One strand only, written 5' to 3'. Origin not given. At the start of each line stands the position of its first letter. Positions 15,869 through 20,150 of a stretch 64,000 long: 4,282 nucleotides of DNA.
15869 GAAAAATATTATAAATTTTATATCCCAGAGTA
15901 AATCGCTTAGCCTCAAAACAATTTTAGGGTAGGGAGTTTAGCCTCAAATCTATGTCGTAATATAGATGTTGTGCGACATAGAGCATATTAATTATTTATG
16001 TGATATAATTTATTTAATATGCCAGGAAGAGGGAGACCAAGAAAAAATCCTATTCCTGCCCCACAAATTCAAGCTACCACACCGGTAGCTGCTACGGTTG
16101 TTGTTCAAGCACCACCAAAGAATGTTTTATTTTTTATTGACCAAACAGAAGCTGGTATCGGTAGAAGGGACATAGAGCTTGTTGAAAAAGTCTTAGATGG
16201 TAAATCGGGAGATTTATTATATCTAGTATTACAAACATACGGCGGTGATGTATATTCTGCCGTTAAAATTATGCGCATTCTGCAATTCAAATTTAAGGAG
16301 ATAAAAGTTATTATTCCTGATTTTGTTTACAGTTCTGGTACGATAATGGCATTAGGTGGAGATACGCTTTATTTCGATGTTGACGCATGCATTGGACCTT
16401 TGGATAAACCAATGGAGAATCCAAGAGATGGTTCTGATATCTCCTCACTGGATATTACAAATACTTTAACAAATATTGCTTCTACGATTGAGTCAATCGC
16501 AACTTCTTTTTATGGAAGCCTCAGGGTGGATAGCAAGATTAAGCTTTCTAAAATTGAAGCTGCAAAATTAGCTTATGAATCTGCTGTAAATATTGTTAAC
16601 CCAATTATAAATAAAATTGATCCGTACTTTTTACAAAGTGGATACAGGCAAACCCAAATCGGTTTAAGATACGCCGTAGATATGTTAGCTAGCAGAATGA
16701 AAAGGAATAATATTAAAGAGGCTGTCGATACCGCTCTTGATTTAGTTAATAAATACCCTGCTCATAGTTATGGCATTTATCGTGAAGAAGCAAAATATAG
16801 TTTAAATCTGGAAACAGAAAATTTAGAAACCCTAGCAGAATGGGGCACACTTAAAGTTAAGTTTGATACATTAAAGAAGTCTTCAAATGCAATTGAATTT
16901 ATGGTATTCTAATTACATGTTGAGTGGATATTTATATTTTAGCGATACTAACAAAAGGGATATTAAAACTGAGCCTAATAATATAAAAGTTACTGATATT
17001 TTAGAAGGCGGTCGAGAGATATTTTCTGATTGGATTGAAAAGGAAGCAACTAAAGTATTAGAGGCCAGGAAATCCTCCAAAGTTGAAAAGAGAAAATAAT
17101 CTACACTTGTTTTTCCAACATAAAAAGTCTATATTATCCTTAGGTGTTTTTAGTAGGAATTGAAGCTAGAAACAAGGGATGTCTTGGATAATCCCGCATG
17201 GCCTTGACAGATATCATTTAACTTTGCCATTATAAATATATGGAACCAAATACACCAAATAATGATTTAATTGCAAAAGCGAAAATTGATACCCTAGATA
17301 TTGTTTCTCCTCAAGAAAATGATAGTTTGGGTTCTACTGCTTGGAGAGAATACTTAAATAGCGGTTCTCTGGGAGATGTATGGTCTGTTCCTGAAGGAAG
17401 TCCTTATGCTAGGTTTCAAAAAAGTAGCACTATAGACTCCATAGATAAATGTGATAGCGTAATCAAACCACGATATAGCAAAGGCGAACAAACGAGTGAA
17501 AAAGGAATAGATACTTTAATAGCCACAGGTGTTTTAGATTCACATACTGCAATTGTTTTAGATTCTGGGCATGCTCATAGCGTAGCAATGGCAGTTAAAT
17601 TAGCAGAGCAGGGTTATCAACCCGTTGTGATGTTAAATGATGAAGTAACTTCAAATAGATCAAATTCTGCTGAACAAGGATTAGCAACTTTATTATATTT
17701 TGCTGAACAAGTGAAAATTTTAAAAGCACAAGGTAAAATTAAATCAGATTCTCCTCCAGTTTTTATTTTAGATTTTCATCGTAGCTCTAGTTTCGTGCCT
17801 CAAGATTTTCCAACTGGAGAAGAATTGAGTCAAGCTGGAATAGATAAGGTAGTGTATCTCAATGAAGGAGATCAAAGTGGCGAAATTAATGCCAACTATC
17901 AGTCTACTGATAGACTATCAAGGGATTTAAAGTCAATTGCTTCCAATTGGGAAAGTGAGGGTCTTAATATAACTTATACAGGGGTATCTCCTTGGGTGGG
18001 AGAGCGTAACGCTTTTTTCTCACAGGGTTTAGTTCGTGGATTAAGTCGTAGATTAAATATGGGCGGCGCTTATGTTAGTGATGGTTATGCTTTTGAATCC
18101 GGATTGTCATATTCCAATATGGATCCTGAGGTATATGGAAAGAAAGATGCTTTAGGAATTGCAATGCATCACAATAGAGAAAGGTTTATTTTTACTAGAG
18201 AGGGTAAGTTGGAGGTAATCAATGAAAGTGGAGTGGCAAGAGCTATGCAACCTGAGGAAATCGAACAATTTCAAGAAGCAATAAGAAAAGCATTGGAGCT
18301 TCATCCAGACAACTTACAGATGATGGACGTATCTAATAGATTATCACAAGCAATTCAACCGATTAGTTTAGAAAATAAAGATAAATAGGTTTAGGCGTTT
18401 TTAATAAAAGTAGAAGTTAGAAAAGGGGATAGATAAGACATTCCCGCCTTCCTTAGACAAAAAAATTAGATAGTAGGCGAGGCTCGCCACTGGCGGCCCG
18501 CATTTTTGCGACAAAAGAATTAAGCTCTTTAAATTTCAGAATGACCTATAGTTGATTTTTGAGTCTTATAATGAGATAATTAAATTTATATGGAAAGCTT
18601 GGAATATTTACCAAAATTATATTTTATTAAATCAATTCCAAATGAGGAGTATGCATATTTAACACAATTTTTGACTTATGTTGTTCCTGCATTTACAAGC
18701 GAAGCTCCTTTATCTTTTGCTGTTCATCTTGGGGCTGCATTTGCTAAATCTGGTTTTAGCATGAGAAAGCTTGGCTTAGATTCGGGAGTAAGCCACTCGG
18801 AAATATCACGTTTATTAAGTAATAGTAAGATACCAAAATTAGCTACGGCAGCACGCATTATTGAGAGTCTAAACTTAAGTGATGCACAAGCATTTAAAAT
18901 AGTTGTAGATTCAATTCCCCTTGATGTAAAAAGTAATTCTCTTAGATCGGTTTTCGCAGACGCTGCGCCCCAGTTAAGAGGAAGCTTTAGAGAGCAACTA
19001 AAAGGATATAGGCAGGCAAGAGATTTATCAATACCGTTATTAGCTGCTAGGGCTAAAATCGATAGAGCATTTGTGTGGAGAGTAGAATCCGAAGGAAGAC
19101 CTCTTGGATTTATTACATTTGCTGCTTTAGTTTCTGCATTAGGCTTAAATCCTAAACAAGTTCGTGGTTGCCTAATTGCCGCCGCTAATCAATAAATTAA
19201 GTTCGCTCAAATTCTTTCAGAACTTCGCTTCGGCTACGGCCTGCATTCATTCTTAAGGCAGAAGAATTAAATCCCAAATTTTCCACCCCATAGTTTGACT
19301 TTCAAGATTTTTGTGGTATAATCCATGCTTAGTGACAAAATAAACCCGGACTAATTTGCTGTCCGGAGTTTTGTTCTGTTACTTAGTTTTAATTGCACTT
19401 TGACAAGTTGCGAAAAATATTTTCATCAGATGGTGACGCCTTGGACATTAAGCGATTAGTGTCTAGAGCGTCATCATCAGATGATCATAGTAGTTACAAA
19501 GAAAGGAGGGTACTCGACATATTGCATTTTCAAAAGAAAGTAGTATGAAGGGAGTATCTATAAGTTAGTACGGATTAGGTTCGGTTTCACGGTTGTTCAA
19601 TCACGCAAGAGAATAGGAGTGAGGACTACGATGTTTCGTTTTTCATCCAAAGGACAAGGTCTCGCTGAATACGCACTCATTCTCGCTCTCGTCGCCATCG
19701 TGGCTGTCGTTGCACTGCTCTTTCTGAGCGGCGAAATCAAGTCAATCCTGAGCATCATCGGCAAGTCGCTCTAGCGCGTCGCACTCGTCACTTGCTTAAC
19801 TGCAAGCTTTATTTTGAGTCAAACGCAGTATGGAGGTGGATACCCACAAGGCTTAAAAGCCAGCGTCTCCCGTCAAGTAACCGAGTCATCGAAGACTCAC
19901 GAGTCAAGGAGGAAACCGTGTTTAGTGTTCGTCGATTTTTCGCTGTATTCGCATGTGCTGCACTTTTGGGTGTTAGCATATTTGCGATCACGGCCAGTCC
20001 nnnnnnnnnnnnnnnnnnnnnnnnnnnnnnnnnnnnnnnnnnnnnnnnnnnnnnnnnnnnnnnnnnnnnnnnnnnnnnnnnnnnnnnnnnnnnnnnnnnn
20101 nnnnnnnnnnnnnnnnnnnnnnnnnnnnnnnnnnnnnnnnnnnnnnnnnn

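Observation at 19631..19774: An uncalled 47-aa Flp (type IVb) pilin gene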

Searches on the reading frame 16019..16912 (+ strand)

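Call 10: search_protein_families(library=pfam, proteins=[window:16019-16912:+], max_evalue=0.01)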
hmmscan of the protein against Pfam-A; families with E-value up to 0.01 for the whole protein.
window:16019-16912:+ (297 aa): 1 family
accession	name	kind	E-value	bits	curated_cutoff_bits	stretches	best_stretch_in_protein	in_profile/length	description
PF01972.22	SDH_protease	-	1.8e-08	34.2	31.3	1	68-134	95-161/286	ClpP-like SDH-type serine proteinase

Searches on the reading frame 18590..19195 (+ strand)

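Call 10: search_protein_families(library=pfam, proteins=[window:18590-19195:+], max_evalue=0.01)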
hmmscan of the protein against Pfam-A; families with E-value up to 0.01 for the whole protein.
window:18590-19195:+ (201 aa): 2 families
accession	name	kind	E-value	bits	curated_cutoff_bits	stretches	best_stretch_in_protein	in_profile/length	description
PF13560.12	HTH_31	-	3.2e-10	40.6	27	1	133-189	2-59/64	Helix-turn-helix domain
PF01381.28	HTH_3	-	4.9e-09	36.5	23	1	53-97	7-51/55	Helix-turn-helix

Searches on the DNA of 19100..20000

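Call 46: search_rna_families(source=window, start=19100, end=20000, threshold=evalue, max_evalue=1)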
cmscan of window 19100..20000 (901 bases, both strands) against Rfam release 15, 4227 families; matches with E-value up to 1: 1.
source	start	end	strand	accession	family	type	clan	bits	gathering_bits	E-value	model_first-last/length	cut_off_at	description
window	19425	19484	+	RF04118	MIR9481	Gene; miRNA;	-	18.9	130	0.5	1-135/135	no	MIR9481 microRNA precursor family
